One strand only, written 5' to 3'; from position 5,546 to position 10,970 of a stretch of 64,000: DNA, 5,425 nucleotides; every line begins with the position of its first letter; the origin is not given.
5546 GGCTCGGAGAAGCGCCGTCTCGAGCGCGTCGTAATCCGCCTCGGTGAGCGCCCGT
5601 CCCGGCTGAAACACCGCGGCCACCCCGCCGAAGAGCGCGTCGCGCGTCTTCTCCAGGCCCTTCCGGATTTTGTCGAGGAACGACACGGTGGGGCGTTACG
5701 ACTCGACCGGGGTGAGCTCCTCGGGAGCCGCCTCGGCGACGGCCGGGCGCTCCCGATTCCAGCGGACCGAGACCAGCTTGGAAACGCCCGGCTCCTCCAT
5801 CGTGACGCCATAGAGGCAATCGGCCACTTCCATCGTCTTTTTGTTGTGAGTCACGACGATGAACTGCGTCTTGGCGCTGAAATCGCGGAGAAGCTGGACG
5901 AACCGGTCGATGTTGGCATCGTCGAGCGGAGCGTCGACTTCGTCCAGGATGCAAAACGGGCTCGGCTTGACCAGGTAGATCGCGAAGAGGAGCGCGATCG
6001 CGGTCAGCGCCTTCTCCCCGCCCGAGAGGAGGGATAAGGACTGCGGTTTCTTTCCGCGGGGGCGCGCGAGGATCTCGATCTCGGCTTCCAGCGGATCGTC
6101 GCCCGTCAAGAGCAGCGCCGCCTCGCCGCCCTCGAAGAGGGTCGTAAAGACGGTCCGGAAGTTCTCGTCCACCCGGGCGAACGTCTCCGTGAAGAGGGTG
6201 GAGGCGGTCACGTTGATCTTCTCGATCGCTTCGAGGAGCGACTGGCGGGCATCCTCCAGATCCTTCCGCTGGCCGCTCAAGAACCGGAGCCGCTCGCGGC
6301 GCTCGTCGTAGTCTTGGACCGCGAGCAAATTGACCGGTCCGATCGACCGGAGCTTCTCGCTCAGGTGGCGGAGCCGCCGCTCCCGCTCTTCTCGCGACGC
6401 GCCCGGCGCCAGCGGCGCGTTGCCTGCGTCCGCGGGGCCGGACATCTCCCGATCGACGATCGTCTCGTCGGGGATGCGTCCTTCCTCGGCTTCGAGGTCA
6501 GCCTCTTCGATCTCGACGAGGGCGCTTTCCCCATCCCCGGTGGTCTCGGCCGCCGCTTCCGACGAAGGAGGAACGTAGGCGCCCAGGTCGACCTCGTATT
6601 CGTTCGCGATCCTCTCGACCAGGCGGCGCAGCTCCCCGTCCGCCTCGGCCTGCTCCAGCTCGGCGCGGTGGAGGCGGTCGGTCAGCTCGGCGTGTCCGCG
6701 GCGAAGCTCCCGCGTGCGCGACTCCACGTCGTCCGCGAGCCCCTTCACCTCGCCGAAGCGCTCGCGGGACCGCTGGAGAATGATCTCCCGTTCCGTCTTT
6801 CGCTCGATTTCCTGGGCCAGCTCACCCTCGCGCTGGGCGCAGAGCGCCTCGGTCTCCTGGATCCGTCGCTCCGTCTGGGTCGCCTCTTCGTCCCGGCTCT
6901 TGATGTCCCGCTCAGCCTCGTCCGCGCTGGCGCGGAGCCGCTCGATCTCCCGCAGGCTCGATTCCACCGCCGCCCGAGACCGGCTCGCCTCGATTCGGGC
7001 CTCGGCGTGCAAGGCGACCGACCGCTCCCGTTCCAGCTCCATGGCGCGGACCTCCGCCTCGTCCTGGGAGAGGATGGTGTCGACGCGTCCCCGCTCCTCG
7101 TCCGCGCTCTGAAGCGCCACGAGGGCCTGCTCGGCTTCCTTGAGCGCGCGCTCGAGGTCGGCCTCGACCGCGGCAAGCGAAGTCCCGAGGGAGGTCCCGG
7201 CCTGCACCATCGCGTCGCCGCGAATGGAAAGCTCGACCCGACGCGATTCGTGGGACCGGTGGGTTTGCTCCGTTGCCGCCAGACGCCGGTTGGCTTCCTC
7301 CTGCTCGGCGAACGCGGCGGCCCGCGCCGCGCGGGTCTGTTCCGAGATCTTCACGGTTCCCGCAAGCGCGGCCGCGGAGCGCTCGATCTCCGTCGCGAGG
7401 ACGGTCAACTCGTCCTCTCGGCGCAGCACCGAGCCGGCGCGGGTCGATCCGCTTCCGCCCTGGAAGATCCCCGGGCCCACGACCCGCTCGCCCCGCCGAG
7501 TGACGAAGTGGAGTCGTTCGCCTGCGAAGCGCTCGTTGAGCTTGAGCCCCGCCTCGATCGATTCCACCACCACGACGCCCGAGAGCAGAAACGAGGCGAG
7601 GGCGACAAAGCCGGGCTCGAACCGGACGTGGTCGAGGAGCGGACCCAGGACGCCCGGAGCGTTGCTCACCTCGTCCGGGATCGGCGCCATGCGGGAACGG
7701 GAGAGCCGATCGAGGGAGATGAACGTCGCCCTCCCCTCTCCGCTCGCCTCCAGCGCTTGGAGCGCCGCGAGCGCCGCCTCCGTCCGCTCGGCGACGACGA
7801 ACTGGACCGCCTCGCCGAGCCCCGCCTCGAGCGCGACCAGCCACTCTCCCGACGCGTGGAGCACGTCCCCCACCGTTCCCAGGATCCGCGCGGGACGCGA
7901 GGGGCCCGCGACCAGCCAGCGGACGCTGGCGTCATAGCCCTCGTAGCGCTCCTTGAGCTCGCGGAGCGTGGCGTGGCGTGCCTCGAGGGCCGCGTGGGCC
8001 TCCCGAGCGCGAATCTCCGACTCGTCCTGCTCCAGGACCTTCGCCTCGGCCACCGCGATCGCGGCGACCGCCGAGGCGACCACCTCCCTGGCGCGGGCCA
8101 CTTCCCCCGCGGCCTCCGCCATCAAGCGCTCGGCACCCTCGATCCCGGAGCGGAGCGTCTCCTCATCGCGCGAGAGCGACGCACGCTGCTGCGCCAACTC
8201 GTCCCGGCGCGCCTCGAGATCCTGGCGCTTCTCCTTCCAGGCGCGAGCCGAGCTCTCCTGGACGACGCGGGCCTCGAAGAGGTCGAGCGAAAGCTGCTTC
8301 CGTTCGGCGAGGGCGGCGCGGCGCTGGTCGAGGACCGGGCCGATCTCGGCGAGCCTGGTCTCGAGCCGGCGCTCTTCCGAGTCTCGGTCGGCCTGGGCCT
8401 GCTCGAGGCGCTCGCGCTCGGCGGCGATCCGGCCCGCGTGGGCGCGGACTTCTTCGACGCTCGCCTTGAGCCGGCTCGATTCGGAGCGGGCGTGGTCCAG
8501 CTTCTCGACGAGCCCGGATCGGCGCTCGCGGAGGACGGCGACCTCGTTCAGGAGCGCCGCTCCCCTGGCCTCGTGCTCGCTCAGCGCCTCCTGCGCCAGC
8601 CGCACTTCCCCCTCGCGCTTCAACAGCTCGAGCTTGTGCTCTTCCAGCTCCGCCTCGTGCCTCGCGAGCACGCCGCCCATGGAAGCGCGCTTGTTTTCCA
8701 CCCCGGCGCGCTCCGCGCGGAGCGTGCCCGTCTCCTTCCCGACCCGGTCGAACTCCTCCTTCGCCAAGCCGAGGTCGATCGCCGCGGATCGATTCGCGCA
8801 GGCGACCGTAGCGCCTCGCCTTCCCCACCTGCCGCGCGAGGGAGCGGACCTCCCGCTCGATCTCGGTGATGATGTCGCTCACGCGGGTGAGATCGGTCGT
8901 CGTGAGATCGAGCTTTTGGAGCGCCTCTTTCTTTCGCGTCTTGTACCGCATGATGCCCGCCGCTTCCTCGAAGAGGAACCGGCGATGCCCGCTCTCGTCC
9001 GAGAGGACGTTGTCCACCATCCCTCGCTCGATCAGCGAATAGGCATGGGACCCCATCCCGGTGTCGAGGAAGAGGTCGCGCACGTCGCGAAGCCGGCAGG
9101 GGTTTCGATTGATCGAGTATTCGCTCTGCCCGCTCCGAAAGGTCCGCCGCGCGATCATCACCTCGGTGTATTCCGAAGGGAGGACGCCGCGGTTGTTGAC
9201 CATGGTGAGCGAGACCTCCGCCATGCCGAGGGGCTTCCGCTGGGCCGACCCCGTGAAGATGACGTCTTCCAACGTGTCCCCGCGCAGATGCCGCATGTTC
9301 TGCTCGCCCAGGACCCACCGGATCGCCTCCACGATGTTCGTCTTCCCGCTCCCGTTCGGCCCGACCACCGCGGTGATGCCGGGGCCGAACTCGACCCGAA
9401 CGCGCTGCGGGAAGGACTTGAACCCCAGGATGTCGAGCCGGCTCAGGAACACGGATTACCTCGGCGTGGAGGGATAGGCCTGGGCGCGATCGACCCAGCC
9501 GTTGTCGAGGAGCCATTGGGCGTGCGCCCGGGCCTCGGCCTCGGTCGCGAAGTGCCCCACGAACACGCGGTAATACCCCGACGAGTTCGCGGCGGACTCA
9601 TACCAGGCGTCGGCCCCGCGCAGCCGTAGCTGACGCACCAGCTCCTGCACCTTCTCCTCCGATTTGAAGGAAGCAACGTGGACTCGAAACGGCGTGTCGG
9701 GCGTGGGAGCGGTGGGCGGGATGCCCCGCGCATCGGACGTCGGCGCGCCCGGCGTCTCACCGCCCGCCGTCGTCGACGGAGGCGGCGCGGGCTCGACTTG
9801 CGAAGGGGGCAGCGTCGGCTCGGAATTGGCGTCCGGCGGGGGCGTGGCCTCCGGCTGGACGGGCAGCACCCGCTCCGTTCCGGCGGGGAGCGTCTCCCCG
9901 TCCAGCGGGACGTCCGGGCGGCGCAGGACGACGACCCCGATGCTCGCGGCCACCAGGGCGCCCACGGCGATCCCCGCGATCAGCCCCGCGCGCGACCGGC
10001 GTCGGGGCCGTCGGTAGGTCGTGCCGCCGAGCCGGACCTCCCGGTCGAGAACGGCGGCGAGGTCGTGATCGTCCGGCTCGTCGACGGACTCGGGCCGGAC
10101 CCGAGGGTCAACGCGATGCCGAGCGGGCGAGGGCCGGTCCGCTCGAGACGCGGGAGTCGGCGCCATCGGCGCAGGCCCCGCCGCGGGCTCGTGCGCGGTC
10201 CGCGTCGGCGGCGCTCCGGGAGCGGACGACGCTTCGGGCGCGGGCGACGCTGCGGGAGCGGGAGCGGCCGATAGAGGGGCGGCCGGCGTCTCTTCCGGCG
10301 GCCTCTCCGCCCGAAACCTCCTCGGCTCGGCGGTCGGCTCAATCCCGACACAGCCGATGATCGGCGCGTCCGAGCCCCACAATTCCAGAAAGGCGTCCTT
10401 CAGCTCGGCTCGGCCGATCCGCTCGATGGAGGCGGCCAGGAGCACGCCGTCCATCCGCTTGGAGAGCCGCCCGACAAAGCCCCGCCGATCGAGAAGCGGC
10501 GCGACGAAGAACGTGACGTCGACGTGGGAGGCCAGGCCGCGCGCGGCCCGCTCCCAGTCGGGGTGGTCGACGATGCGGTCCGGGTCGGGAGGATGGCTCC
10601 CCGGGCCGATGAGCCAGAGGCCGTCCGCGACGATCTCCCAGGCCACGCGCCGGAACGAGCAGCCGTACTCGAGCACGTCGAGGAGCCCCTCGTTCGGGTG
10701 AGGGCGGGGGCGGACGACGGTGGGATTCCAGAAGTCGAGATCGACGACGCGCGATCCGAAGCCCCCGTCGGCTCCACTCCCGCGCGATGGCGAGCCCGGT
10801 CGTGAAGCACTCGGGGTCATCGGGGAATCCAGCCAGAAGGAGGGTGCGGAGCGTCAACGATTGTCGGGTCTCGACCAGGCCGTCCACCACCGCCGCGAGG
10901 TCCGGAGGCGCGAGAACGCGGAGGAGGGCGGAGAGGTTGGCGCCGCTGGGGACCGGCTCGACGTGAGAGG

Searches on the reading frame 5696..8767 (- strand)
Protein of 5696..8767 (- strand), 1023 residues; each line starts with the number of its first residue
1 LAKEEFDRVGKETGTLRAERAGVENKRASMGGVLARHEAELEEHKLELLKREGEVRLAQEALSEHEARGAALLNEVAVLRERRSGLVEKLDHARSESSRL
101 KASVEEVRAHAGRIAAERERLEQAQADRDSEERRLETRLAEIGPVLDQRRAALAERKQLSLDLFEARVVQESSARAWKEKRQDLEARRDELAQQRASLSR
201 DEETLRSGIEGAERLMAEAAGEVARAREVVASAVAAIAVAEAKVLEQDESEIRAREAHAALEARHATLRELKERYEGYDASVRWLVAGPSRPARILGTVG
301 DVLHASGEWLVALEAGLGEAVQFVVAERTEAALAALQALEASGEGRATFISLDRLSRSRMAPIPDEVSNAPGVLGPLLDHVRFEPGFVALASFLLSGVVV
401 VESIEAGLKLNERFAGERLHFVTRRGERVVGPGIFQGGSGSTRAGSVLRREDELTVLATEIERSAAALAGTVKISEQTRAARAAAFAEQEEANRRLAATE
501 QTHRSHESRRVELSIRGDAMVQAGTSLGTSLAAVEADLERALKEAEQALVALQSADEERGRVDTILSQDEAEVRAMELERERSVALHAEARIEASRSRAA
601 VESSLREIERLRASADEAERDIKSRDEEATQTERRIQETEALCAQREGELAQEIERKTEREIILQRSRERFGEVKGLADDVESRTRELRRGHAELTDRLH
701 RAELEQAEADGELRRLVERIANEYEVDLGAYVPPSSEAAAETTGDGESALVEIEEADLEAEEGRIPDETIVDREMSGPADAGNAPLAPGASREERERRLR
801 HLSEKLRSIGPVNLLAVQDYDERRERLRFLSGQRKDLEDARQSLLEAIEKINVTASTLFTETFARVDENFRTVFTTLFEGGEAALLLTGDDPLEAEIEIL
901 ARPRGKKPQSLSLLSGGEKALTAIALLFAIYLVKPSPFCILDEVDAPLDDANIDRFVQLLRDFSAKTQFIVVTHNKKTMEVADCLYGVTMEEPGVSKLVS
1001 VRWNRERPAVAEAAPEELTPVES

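Call 27: search_protein_families(library=pfam, proteins=[window:5696-8767:-], max_evalue=0.00001)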
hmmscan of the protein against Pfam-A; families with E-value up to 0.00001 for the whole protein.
window:5696-8767:- (1023 aa): 3 families
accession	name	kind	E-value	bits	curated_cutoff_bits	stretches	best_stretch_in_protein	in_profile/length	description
PF02463.25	SMC_N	-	6.1e-30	104.7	40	1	623-996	100-219/220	RecF/RecN/SMC N terminal domain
PF06470.18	SMC_hinge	-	1.3e-21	77.6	22.5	1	294-410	3-115/116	SMC proteins Flexible Hinge Domain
PF13304.12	AAA_21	-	3.6e-09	37.5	27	1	760-975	116-299/304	AAA domain, putative AbiEii toxin, Type IV TA system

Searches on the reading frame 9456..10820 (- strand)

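Call 27: search_protein_families(library=pfam, proteins=[window:9456-10820:-], max_evalue=0.00001)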
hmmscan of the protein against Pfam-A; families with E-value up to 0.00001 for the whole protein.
window:9456-10820:- (454 aa): 1 family
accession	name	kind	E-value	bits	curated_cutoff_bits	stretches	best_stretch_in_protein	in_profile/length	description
PF05036.18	SPOR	-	2.6e-12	47.3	21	1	375-435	2-62/76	SPOR domain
